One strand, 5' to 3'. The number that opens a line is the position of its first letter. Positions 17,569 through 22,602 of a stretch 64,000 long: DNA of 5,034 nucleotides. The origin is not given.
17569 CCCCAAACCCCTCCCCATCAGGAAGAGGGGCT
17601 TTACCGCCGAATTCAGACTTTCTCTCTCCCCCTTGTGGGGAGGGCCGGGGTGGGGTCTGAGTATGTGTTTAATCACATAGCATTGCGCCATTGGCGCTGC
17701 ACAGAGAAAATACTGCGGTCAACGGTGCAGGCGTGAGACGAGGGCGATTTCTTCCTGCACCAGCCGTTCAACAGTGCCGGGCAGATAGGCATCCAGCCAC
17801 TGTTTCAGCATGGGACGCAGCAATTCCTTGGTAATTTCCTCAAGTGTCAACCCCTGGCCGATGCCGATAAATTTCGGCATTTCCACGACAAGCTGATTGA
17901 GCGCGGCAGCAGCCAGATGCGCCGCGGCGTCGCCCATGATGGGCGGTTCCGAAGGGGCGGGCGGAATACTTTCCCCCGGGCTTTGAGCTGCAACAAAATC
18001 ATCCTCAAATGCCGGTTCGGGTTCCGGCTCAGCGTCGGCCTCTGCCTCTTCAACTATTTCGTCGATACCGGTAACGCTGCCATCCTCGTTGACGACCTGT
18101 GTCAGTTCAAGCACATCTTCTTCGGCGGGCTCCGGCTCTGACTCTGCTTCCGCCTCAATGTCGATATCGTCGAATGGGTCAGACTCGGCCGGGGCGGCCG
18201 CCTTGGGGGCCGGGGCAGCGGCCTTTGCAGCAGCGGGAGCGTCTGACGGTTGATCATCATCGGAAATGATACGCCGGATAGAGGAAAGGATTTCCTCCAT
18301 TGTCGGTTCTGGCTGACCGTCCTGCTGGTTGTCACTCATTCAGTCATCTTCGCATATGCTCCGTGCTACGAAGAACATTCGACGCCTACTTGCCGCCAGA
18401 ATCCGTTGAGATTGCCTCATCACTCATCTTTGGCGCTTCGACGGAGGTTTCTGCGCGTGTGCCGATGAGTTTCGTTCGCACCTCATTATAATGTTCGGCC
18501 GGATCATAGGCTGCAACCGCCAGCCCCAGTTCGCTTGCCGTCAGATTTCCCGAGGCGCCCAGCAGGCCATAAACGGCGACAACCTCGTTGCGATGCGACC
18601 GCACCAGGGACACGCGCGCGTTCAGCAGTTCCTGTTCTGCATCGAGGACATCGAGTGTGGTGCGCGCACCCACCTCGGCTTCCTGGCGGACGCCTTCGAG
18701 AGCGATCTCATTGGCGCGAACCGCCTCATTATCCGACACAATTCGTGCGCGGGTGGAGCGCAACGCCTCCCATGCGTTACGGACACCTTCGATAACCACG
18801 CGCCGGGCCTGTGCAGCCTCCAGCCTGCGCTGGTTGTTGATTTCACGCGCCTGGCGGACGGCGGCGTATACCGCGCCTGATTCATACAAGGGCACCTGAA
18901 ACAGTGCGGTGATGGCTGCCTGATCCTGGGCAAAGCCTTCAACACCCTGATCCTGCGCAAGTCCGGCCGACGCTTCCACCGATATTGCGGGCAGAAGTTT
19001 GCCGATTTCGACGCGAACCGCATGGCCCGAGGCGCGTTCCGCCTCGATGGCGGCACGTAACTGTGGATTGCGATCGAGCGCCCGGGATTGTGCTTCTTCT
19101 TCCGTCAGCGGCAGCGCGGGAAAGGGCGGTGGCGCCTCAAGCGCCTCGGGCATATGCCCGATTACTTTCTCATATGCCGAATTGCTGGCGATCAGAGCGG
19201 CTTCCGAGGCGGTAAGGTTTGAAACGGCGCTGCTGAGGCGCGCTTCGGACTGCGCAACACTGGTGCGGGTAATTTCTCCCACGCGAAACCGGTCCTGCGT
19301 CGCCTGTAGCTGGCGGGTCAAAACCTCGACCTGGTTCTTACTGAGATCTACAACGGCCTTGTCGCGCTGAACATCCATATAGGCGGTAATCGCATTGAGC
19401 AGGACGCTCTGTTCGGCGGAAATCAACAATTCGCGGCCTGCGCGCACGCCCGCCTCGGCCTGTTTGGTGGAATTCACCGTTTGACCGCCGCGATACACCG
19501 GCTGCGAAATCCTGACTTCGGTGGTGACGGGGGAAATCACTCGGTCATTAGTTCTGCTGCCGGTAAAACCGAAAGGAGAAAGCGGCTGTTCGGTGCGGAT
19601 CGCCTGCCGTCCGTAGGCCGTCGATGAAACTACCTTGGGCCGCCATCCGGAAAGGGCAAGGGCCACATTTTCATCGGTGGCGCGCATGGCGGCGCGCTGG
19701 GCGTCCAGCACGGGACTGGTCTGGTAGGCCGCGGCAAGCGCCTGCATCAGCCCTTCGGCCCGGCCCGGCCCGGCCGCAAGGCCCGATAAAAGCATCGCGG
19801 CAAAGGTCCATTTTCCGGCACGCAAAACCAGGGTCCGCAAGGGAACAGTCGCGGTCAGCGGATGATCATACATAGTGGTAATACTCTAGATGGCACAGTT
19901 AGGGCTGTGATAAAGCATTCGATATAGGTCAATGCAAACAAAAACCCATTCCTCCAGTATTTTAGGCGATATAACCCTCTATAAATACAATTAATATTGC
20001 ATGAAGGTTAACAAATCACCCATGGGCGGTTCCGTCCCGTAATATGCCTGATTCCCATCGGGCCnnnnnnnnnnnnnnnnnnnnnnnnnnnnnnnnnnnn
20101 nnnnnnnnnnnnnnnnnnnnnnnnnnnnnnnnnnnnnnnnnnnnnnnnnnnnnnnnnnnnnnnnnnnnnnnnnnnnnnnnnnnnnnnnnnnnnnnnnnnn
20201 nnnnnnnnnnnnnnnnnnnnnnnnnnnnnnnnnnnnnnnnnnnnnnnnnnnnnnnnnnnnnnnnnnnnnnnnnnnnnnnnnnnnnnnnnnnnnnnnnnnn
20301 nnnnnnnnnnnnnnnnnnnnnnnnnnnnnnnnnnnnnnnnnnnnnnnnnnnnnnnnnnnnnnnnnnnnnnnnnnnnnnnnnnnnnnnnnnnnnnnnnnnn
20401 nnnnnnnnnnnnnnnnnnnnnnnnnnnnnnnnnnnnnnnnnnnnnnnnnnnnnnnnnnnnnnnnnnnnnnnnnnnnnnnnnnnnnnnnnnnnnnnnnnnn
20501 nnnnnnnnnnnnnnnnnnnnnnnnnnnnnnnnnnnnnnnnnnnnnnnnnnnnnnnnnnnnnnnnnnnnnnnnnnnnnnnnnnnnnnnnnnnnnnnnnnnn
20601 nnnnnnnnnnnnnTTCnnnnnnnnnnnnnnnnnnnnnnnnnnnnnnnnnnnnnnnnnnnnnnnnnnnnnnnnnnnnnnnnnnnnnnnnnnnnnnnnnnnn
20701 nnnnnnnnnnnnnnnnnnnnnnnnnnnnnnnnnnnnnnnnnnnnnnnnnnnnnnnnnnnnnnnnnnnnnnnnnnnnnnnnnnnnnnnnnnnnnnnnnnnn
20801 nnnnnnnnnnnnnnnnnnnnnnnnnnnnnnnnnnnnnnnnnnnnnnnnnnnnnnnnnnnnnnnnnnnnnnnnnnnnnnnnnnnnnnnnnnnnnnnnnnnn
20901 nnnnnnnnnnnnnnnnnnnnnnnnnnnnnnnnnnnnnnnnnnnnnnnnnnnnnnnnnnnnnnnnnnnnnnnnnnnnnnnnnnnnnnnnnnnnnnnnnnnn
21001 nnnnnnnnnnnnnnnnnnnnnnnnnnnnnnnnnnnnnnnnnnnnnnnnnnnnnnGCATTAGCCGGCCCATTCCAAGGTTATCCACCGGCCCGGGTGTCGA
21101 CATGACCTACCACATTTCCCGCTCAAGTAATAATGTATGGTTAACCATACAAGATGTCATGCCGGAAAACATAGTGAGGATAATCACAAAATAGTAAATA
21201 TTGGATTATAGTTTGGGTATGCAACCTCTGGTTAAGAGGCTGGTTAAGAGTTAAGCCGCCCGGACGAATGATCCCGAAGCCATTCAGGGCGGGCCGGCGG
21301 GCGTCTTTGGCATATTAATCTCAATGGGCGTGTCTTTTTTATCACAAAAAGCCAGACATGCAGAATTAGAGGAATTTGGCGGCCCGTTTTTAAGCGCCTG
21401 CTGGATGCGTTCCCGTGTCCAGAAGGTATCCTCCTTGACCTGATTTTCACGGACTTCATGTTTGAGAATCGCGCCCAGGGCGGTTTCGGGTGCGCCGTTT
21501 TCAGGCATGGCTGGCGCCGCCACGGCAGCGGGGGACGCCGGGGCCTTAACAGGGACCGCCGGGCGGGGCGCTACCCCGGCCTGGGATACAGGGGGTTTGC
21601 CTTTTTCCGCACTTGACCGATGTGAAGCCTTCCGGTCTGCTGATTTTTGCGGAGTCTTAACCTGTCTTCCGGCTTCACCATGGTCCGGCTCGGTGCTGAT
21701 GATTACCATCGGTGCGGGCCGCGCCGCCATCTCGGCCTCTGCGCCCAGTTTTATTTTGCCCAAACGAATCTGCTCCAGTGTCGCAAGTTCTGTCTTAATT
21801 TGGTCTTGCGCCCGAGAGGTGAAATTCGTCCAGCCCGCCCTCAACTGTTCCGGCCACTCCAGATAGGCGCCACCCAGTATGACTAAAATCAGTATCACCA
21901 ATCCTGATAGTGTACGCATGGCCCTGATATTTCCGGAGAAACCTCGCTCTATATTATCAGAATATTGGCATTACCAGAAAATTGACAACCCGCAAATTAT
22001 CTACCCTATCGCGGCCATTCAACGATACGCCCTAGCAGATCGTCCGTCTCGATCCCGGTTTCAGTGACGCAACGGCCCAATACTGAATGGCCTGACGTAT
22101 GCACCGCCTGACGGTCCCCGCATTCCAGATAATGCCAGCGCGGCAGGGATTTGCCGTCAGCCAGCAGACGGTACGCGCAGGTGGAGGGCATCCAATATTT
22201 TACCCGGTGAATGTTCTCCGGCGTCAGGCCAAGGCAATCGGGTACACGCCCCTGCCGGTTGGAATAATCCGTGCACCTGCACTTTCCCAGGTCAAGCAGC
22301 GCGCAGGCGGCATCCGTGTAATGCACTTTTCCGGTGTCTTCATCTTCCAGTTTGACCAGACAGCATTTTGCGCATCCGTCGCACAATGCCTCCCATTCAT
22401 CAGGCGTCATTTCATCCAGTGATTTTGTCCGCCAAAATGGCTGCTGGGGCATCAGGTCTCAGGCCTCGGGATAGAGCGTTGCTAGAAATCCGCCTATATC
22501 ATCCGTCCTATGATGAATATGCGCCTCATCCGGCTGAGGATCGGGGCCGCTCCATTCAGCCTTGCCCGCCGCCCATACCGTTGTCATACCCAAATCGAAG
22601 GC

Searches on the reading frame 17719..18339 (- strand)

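Call 43: search_protein_families(library=ncbifam, proteins=[window:17719-18339:-], max_evalue=0.00001)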
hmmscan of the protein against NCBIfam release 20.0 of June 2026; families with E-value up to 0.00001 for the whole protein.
window:17719-18339:- (206 aa): 1 family
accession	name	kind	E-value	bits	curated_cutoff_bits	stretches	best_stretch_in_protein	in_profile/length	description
NF052660.1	PopZ_fam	subfamily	2.6e-39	136.2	125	1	11-203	1-167/167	PopZ family protein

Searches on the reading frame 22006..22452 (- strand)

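Call 48: search_protein_families(library=pfam, proteins=[window:22006-22452:-], max_evalue=0.00001)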
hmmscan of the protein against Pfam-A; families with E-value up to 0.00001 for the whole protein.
window:22006-22452:- (148 aa): 1 family
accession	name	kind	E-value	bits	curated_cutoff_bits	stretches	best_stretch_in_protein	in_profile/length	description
PF03692.20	CxxCxxCC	-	2.1e-10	41.6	23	1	24-93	2-85/85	Putative zinc- or iron-chelating domain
